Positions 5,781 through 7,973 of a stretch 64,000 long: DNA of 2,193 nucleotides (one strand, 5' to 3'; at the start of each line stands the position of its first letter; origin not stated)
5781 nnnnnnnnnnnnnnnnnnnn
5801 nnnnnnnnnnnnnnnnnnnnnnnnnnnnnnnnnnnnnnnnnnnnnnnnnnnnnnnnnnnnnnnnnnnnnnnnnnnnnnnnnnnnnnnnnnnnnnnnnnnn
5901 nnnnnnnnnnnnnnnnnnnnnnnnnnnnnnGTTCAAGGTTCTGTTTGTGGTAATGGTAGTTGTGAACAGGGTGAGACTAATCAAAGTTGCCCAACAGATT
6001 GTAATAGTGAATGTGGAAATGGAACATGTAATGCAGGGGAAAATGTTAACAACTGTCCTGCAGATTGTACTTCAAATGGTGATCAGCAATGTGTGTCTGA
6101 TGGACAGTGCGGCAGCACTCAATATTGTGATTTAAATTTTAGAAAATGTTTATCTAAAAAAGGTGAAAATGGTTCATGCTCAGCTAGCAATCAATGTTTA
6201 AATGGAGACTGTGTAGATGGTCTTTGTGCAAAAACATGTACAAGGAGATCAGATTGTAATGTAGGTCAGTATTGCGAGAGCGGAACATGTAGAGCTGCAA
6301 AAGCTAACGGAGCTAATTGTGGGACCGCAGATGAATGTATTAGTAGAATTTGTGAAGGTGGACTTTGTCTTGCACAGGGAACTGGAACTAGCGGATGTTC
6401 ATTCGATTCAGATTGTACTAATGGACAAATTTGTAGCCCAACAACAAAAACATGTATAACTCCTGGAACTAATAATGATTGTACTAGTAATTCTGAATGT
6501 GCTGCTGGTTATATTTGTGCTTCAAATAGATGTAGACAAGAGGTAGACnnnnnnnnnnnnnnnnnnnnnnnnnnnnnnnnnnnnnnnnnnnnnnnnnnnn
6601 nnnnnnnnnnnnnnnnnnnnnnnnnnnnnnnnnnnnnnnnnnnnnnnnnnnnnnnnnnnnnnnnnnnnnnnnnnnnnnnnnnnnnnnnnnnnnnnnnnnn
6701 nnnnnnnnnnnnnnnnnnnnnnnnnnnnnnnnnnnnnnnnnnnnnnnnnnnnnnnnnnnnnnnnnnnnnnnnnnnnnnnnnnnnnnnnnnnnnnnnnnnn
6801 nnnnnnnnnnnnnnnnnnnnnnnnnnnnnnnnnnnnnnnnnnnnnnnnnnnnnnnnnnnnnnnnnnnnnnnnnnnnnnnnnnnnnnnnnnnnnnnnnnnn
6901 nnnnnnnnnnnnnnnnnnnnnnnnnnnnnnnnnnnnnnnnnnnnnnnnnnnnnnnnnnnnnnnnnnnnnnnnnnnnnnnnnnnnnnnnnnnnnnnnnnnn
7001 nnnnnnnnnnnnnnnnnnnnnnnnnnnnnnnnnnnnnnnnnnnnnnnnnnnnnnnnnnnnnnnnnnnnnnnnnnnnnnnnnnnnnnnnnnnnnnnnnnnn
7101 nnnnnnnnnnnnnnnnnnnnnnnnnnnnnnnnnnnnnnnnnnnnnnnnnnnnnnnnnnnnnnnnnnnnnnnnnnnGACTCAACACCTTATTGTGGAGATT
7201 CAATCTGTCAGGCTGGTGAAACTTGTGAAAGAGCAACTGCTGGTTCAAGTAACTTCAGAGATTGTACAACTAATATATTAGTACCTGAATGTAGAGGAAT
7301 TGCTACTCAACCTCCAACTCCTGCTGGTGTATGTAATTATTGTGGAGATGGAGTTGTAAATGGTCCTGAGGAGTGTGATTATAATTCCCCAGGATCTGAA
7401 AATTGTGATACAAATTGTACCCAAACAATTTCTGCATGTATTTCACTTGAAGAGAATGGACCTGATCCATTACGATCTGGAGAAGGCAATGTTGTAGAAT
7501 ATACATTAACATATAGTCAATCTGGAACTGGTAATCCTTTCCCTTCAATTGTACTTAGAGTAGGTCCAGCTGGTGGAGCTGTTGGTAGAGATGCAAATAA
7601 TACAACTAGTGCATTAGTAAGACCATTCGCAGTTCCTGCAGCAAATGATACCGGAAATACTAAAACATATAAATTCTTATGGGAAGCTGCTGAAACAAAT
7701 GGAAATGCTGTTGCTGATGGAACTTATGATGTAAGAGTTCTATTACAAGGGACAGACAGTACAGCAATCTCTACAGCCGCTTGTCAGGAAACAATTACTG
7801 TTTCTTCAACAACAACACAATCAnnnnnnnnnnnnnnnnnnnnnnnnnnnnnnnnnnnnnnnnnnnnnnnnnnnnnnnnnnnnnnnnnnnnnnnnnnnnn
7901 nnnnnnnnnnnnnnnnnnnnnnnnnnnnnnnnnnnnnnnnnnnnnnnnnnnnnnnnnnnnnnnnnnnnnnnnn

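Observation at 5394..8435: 1013-aa cysteine-rich, eukaryote-like modular surface protein (EGF/Cys-knot-like 6-Cys repeats + Myxococcus-type CGDG-EECD repeat + DUF11 repeats + sortase-like VPETA-TM tail)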

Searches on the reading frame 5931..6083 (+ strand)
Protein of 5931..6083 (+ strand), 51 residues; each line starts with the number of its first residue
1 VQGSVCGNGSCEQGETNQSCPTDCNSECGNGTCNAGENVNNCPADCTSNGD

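Call 14: search_protein_families(library=pfam, proteins=[window:5931-6083:+], max_evalue=10)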
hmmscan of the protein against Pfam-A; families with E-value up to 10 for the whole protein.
window:5931-6083:+ (51 aa): 0 families

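Call 15: search_protein_families(library=ncbifam, proteins=[window:5931-6083:+], max_evalue=10)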
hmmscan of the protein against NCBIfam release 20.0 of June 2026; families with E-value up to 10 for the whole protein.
window:5931-6083:+ (51 aa): 0 families

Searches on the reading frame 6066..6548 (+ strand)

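Call 14: search_protein_families(library=pfam, proteins=[window:6066-6548:+], max_evalue=10)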
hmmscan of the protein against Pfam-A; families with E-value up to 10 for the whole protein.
window:6066-6548:+ (161 aa): 4 families
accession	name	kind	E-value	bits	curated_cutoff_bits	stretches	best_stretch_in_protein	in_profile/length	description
PF04706.18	Dickkopf_N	-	3.3e-12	47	25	3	8-54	1-50/51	Dickkopf N-terminal cysteine-rich region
PF23416.1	DUF7107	-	1.1e-10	42.1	24.6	4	57-102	1-47/48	Domain of unknown function (DUF7107)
PF01683.23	EB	-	0.06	13.9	24.3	2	26-55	10-40/52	EB module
PF08116.16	Toxin_29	-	0.072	13.5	25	1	1-15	3-16/31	PhTx neurotoxin family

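Call 15: search_protein_families(library=ncbifam, proteins=[window:6066-6548:+], max_evalue=10)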
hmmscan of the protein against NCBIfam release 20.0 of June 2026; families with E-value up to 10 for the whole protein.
window:6066-6548:+ (161 aa): 2 families
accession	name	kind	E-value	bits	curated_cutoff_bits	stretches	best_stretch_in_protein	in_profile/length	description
TIGR04201.1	Myxo_Cys_RPT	repeat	0.0003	20.8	25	4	110-127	4-21/22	Cys-rich repeat-containing protein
NF033759.1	exchanger_TraA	exception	0.0012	17.5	750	1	8-157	423-573/666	outer membrane exchange protein TraA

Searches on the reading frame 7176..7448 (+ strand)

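Call 14: search_protein_families(library=pfam, proteins=[window:7176-7448:+], max_evalue=10)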
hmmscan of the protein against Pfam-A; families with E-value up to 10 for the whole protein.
window:7176-7448:+ (91 aa): 1 family
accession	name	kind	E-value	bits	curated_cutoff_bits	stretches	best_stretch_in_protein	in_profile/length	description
PF13948.11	DUF4215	-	0.24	12.2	27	2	53-81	17-46/47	Domain of unknown function (DUF4215)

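Call 15: search_protein_families(library=ncbifam, proteins=[window:7176-7448:+], max_evalue=10)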
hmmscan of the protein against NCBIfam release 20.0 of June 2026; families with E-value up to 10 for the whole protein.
window:7176-7448:+ (91 aa): 1 family
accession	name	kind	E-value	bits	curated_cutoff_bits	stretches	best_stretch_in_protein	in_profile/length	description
TIGR02232.1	myxo_disulf_rpt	repeat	0.0031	17.3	20.8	2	54-82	2-31/38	cysteine-rich acidic repeat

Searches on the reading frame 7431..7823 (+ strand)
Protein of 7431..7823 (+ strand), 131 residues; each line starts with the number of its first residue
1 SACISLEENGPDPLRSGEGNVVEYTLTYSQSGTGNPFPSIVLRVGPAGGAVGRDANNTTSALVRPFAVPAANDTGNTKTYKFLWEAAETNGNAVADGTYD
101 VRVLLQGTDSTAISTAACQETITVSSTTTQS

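Call 14: search_protein_families(library=pfam, proteins=[window:7431-7823:+], max_evalue=10)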
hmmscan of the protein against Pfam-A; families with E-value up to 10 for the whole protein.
window:7431-7823:+ (131 aa): 1 family
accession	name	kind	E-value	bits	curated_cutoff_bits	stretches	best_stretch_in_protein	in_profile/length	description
PF13860.13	FlgD_ig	-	0.011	16.1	27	1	79-103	49-73/79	FlgD Ig-like domain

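Call 15: search_protein_families(library=ncbifam, proteins=[window:7431-7823:+], max_evalue=10)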
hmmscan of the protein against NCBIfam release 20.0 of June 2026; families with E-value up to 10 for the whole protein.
window:7431-7823:+ (131 aa): 4 families
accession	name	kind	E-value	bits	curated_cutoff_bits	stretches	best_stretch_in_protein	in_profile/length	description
NF005176.1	PRK06655.1-1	equivalog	0.00098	19.1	230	1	79-121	123-165/197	flagellar hook assembly protein FlgD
NF009276.0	PRK12633.1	equivalog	0.023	14.4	383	1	61-117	141-193/234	flagellar basal body rod modification protein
NF009277.0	PRK12634.1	equivalog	0.024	14.7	333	1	46-108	119-177/221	flagellar basal body rod modification protein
NF004496.1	PRK05842.1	equivalog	0.17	11.1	250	1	73-103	187-218/271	flagellar hook assembly protein FlgD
